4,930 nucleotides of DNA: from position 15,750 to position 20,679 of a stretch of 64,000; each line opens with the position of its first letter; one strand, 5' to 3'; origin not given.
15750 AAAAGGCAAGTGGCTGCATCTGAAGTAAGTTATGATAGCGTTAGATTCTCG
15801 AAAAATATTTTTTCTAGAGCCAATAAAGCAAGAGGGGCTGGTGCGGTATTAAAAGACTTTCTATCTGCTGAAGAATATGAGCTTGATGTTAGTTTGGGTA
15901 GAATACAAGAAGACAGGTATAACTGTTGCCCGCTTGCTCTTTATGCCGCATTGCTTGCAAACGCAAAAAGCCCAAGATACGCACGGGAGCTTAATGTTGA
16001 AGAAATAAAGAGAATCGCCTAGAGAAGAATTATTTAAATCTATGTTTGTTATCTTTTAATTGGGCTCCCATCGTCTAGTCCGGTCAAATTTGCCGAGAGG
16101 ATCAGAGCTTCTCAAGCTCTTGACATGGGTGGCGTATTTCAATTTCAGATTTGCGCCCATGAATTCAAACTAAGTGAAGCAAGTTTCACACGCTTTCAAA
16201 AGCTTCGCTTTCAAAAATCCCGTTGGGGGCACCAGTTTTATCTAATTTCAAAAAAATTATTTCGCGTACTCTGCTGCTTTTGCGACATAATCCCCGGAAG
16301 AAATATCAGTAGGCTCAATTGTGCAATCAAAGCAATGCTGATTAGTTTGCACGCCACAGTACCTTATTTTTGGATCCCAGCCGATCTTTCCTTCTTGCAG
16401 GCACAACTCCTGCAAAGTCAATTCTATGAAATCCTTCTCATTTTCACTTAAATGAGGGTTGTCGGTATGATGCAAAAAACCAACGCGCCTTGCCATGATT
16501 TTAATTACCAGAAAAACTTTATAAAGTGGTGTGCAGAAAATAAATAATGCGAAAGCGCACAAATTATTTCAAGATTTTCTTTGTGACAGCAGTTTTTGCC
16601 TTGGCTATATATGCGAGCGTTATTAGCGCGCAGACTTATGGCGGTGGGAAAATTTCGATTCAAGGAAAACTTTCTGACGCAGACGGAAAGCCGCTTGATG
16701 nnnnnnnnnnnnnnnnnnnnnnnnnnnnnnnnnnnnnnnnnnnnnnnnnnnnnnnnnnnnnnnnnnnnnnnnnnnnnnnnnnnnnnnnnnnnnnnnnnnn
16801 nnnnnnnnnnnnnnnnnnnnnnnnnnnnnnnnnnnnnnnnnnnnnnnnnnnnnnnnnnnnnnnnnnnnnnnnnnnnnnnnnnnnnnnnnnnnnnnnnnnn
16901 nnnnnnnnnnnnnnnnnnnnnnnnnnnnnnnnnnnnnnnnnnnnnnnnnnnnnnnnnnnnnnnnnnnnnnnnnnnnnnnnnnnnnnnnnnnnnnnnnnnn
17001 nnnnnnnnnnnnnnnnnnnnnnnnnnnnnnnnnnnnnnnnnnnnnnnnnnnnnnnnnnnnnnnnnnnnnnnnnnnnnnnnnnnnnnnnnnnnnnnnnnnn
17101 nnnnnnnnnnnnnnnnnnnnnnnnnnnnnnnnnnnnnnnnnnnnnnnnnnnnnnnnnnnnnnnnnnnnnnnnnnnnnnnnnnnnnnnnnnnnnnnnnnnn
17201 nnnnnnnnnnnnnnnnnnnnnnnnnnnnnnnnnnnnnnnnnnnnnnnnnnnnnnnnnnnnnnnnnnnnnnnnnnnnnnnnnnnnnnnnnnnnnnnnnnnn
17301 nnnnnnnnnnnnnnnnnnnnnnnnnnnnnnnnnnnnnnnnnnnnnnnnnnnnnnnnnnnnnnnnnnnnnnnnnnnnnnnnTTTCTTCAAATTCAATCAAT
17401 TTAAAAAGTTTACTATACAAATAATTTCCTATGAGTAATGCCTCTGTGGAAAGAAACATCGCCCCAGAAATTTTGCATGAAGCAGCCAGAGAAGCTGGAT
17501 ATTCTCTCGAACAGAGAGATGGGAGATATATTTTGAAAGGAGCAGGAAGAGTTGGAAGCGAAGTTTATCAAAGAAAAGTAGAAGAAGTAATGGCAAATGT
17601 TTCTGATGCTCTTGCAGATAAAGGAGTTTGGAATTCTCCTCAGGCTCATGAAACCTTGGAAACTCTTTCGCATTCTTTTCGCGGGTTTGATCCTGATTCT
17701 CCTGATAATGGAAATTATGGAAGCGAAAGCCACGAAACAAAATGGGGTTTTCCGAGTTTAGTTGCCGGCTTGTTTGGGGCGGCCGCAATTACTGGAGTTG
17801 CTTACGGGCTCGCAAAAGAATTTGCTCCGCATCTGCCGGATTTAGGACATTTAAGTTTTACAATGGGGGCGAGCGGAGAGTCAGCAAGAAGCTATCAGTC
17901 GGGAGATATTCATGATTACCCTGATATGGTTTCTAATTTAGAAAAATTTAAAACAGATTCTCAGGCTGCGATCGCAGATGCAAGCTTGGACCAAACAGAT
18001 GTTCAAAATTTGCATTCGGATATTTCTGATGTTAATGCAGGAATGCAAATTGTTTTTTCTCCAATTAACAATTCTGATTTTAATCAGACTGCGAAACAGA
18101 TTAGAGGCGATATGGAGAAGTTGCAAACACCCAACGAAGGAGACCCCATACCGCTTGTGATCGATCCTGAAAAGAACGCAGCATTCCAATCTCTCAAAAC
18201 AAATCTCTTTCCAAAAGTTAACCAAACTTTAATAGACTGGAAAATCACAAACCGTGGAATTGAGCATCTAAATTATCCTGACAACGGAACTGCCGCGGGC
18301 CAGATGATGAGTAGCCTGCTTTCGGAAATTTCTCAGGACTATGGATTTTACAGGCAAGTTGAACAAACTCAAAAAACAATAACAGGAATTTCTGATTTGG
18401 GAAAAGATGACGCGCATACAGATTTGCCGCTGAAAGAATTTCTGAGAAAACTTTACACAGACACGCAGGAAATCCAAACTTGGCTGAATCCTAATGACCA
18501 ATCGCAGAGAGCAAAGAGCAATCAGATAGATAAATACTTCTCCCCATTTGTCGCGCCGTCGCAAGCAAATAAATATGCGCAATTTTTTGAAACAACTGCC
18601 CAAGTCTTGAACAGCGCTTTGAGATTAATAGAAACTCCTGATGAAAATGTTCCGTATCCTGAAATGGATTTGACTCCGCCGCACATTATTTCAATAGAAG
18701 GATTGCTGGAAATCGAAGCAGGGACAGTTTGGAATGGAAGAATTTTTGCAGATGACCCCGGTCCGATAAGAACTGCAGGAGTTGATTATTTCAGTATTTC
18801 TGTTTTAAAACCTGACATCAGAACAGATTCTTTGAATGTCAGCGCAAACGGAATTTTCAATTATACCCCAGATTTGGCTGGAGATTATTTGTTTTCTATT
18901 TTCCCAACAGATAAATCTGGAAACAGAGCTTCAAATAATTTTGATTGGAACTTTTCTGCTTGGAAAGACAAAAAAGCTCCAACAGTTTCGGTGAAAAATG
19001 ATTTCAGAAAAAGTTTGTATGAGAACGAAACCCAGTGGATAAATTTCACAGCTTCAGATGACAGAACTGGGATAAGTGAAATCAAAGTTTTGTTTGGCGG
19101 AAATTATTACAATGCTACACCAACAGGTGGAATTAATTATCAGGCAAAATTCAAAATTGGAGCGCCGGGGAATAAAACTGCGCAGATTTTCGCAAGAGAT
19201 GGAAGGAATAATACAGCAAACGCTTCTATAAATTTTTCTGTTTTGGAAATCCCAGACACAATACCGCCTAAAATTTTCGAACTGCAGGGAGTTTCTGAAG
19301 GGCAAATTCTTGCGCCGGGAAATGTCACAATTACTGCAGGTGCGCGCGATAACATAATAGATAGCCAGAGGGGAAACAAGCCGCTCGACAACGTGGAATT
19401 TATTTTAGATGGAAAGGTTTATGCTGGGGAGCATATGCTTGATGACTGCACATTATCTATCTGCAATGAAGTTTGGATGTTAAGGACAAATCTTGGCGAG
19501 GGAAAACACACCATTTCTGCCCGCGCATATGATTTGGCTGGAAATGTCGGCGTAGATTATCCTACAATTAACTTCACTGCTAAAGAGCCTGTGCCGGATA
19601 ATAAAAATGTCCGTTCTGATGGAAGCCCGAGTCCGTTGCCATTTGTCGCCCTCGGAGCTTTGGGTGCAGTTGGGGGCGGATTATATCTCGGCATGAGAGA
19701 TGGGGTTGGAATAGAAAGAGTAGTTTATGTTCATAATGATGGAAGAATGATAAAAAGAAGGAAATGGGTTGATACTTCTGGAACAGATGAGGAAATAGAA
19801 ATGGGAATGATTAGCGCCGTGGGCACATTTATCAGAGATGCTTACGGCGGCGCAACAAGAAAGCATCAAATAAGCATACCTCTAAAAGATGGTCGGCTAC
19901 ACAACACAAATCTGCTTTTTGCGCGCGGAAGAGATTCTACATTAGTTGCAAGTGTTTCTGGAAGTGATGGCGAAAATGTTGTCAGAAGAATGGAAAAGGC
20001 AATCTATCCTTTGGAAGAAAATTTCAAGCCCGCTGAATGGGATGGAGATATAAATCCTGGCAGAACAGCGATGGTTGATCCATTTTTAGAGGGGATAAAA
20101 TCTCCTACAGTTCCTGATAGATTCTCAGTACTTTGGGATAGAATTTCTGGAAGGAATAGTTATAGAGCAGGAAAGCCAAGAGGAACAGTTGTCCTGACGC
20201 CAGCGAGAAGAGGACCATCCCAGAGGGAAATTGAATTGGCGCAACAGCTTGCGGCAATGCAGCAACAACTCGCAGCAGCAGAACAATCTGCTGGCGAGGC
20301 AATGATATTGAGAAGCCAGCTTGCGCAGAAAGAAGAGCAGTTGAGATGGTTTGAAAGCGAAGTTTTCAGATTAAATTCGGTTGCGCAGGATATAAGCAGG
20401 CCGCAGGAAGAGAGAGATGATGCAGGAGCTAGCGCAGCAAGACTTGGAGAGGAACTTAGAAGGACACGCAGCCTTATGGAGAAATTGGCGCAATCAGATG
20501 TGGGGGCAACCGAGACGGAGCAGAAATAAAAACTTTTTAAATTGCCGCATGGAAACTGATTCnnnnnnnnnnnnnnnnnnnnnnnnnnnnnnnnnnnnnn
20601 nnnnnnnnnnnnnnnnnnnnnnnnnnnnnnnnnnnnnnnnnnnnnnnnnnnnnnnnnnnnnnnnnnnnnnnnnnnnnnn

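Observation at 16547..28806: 12-kb envelope locus: five large secreted or anchored surface proteins plus a HerA/FtsK-type ATPase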

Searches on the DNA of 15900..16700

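Call 84: search_rna_families(source=window, start=15900, end=16700, threshold=evalue, max_evalue=1, show_alignments=2)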
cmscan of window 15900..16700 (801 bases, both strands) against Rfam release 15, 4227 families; matches with E-value up to 1: 0.
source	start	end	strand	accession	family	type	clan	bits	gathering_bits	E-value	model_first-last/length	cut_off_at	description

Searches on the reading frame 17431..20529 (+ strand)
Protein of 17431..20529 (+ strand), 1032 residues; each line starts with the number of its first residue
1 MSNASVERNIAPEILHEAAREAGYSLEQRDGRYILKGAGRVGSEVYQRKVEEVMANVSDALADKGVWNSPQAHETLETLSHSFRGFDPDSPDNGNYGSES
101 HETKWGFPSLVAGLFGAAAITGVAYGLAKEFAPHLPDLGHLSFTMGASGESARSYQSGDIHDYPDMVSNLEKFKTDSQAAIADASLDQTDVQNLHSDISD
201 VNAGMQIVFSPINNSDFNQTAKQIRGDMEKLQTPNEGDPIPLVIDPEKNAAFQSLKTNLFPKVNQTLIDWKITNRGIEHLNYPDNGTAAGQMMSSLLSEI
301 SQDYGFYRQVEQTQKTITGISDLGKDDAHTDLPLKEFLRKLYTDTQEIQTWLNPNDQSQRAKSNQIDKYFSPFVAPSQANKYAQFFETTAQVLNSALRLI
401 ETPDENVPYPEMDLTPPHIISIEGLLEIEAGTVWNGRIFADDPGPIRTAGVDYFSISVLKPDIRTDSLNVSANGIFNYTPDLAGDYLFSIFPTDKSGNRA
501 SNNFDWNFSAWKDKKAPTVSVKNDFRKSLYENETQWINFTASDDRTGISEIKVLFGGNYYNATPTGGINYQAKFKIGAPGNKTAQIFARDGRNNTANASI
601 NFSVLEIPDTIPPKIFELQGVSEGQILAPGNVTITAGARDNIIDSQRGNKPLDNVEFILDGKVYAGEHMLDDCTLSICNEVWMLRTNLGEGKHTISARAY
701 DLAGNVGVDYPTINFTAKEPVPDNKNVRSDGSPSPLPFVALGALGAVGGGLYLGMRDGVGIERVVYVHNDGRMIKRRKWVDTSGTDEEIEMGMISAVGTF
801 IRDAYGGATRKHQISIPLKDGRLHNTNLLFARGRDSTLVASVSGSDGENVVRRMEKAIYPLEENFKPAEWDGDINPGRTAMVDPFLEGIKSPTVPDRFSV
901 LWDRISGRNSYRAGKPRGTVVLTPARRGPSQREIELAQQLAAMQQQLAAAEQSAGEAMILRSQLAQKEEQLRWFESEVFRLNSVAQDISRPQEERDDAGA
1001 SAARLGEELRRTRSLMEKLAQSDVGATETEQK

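Call 4: search_protein_families(library=pfam, proteins=[window:17431-20529:+], max_evalue=0.1)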
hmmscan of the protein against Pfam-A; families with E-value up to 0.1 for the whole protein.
window:17431-20529:+ (1032 aa): 2 families
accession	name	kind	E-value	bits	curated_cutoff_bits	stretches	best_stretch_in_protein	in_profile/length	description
PF17957.7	Big_7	-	1.4e-05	26.1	24.1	0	517-582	1-66/70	Bacterial Ig domain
PF19077.6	Big_13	-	0.0016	19.3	27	0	683-707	65-91/102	Bacterial Ig-like domain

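Call 5: search_protein_families(library=ncbifam, proteins=[window:17431-20529:+], max_evalue=0.1)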
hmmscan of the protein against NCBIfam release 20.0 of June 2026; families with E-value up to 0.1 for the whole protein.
window:17431-20529:+ (1032 aa): 1 family
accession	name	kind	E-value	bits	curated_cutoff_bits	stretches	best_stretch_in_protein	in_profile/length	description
NF047446.1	barrel_OmpL47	domain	5.1e-06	26.9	40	1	689-706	41-58/68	OmpL47-type beta-barrel domain-containing protein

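Call 21: search_protein_families(library=padloc, proteins=[window:17431-20529:+], max_evalue=0.01)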
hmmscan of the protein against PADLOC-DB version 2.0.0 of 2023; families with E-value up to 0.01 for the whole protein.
window:17431-20529:+ (1032 aa): 0 families

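Call 22: search_protein_families(library=phrogs, proteins=[window:17431-20529:+], max_evalue=0.01)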
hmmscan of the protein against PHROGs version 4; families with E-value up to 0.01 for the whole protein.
window:17431-20529:+ (1032 aa): 0 families

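Call 72: search_solved_structures(query=window:17431-20526:+, max_evalue=1)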
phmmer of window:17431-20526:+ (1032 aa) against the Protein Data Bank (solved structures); distinct sequences matched with E-value up to 1: 4.
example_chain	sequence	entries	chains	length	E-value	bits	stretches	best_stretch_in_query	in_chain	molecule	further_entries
4onz_A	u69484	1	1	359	0.63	11.3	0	832-884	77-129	putative glycoside hydrolase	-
6hiw_Cd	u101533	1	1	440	0.84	10.9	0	949-1014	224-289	mS26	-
7pua_Cd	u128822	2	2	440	0.85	10.9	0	949-1014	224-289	mS26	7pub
6hiv_Cd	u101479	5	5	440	0.85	10.9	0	949-1015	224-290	mS26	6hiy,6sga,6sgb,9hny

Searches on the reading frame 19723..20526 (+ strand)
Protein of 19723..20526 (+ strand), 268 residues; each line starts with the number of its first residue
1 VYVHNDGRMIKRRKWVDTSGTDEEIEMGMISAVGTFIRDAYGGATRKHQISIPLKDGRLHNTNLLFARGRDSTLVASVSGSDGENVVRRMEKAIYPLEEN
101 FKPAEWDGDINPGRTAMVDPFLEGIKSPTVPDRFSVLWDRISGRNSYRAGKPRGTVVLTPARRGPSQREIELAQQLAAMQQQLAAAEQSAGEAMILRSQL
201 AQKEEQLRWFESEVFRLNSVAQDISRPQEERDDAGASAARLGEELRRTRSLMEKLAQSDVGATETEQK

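Call 45: find_homologous_proteins(query=window:19723-20526:+, max_evalue=0.001)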
Query window:19723-20526:+: 1567 candidates shared short words with the query, none scored E <= 0.001.
